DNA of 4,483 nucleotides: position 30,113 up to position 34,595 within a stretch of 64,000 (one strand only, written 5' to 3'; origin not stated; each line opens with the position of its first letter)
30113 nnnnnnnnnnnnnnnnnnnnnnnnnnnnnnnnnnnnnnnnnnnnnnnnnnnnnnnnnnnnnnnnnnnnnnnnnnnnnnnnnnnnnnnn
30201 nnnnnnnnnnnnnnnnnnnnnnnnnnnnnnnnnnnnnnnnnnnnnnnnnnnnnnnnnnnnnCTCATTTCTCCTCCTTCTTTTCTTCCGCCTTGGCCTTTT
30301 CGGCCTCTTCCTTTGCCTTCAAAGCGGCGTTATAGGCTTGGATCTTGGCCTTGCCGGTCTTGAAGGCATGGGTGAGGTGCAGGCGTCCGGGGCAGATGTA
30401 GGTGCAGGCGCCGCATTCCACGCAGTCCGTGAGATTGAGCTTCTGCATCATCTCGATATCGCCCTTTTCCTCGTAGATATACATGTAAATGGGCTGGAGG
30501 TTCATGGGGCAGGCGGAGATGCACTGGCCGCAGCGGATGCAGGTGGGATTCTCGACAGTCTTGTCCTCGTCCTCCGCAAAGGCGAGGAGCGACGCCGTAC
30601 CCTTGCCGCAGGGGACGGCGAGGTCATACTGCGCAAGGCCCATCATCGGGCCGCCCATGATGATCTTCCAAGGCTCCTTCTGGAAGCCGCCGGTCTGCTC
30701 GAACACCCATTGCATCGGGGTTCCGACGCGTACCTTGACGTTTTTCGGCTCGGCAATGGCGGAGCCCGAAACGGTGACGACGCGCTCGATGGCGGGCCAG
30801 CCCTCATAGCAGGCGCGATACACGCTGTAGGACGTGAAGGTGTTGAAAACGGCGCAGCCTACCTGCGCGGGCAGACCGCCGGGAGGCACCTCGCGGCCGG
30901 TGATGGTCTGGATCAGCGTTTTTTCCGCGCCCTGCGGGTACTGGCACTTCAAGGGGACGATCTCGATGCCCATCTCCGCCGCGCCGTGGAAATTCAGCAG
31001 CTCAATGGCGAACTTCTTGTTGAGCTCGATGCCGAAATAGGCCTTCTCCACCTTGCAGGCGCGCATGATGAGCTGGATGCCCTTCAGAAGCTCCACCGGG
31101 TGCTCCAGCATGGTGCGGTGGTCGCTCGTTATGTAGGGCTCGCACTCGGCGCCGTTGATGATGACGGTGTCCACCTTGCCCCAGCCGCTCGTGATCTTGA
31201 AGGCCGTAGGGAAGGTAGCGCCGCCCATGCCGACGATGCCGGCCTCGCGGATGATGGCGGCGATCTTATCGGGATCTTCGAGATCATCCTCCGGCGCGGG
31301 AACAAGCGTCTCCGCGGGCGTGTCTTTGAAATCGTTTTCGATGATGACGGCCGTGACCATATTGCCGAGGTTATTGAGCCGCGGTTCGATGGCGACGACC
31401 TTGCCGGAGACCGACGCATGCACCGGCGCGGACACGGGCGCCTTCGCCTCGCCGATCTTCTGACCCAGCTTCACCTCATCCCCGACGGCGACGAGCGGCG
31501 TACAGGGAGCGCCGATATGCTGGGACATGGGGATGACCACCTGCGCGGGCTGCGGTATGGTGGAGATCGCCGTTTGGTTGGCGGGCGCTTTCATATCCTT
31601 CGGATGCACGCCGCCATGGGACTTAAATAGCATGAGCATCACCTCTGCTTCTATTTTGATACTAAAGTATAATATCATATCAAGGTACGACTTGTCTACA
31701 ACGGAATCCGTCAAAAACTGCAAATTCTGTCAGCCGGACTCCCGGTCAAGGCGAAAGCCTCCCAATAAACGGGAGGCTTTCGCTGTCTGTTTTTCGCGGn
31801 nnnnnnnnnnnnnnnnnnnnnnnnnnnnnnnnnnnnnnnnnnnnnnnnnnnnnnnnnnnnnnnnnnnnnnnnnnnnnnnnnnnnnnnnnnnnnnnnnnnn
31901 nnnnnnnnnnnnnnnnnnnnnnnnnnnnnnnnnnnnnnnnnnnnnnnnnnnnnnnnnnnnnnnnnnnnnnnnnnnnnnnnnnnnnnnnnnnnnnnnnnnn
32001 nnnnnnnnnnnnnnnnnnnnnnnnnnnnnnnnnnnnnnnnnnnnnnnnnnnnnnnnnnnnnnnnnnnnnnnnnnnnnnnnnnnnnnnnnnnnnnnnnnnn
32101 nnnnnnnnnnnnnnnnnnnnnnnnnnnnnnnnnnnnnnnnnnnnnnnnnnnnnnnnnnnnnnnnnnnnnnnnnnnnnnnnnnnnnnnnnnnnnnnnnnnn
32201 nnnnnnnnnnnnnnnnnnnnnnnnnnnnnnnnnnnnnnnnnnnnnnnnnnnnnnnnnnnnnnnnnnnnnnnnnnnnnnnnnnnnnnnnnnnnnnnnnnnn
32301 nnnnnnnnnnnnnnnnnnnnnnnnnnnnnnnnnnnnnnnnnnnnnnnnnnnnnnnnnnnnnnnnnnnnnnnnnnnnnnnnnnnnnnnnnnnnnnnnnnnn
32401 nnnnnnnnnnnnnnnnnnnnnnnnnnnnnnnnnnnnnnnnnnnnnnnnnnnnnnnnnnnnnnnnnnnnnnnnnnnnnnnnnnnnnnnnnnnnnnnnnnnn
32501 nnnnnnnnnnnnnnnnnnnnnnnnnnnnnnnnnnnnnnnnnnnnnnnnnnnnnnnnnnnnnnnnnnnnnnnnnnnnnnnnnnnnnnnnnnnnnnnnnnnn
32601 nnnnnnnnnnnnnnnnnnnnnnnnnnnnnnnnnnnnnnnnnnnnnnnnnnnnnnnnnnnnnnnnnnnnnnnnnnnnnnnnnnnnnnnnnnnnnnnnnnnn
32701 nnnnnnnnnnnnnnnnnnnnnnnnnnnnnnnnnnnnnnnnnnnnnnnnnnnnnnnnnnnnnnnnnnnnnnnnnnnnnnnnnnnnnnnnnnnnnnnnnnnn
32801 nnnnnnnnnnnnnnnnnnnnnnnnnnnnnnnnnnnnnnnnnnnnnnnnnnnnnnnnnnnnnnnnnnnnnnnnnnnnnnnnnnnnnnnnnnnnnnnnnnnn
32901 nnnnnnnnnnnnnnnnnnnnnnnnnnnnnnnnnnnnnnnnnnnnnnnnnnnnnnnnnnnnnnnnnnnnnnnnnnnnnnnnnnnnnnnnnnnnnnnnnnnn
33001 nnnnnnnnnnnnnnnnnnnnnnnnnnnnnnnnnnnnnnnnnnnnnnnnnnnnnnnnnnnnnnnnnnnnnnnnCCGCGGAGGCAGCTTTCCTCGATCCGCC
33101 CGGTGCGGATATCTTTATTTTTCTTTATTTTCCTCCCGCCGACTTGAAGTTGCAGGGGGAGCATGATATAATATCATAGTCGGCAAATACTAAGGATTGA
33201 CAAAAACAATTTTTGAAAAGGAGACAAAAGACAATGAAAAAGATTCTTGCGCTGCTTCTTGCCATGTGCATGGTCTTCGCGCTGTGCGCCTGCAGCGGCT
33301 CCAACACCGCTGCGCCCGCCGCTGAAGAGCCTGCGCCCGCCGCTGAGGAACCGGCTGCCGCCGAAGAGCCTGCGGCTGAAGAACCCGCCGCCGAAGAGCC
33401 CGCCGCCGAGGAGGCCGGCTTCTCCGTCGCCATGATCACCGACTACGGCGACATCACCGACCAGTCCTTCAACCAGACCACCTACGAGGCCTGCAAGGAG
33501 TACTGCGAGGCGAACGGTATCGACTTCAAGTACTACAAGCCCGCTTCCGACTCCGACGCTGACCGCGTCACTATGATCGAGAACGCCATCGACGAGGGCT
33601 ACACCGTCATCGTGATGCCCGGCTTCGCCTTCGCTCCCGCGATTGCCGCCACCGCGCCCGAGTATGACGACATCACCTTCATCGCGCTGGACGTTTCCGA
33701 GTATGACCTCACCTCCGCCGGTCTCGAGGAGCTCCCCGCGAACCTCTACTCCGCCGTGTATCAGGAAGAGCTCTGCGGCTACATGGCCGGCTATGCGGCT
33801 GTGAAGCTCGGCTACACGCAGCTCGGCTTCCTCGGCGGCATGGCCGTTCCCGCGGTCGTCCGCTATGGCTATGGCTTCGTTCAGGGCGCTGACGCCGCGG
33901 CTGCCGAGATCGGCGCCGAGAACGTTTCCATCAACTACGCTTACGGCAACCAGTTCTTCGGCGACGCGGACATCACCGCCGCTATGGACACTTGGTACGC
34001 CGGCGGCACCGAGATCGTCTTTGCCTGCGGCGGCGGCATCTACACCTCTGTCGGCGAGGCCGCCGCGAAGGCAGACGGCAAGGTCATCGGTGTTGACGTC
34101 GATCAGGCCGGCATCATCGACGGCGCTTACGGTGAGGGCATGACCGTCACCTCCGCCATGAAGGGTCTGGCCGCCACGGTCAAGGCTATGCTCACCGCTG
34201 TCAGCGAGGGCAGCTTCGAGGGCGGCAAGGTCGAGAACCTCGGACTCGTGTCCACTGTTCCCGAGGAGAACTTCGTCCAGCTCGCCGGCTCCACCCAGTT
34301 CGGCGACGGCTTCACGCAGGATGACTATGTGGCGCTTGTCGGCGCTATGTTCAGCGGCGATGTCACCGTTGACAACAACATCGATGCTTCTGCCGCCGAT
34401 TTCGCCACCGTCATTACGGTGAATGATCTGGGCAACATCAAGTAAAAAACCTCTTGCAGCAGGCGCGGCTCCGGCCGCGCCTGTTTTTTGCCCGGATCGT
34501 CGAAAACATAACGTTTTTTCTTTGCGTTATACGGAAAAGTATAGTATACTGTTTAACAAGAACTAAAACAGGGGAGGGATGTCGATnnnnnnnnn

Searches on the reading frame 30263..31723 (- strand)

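Call 45: search_protein_families(library=pfam, proteins=[window:30263-31723:-], max_evalue=0.00001)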
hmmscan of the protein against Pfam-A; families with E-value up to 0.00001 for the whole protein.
window:30263-31723:- (486 aa): 14 families
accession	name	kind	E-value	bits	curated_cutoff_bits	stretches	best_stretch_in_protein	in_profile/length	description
PF01512.22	Complex1_51K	-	2.7e-46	157.6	31.2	1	158-303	1-150/150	Nuo51 FMN-binding domain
PF13375.12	RnfC_N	-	2.2e-37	127.5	25.6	1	34-132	2-100/101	RnfC Barrel sandwich hybrid domain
PF10531.15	SLBB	-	5.3e-09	36.2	27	1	315-363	1-54/55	SLBB domain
PF13237.11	Fer4_10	-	5.7e-09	36.2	25.5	1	391-445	5-53/53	4Fe-4S dicluster domain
PF12838.12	Fer4_7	-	1e-08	35.9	27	1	394-445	1-49/52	4Fe-4S dicluster domain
PF13183.11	Fer4_8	-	1.4e-08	35.6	27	1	394-445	4-65/68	4Fe-4S dicluster domain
PF13534.11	Fer4_17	-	1.6e-07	32.2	22.2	0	425-448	37-60/61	4Fe-4S dicluster domain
PF13187.11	Fer4_9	-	2.7e-07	31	27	1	395-446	2-49/52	4Fe-4S dicluster domain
PF12800.12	Fer4_4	-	3.3e-07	30.5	24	0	394-407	3-16/17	4Fe-4S binding domain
PF12797.12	Fer4_2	-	4e-07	30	24.5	0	392-406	7-21/22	4Fe-4S binding domain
PF00037.32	Fer4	-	7.7e-07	29.1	21.1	0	395-408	8-21/24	4Fe-4S binding domain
PF13484.11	Fer4_16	-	2.6e-06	28.6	30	0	395-408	2-66/66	4Fe-4S double cluster binding domain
PF14697.11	Fer4_21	-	2.6e-06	27.9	35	1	390-445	3-52/59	4Fe-4S dicluster domain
PF12837.12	Fer4_6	-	5e-06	26.7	25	0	394-408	8-22/24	4Fe-4S binding domain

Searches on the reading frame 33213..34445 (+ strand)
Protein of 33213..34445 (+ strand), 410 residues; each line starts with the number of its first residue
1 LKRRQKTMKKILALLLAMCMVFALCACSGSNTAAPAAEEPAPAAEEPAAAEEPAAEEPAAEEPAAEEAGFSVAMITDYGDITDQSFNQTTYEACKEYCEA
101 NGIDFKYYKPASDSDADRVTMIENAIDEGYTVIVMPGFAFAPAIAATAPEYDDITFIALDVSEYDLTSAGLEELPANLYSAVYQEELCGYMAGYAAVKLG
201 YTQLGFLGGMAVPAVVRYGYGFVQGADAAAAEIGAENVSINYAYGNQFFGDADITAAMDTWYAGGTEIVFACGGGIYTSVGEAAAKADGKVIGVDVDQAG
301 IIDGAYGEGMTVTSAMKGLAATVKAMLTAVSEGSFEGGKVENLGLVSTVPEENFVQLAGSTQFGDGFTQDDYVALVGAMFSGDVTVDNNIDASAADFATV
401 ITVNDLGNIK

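Call 45: search_protein_families(library=pfam, proteins=[window:33213-34445:+], max_evalue=0.00001)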
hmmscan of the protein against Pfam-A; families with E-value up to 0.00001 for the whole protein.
window:33213-34445:+ (410 aa): 2 families
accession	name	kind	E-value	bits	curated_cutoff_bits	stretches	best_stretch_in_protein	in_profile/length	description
PF02608.20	Bmp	-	2.5e-31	109.3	24.1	1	71-346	2-262/301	ABC transporter substrate-binding protein PnrA-like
PF13407.12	Peripla_BP_4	-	2.2e-06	27.8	35.1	0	83-300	9-222/258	Periplasmic binding protein domain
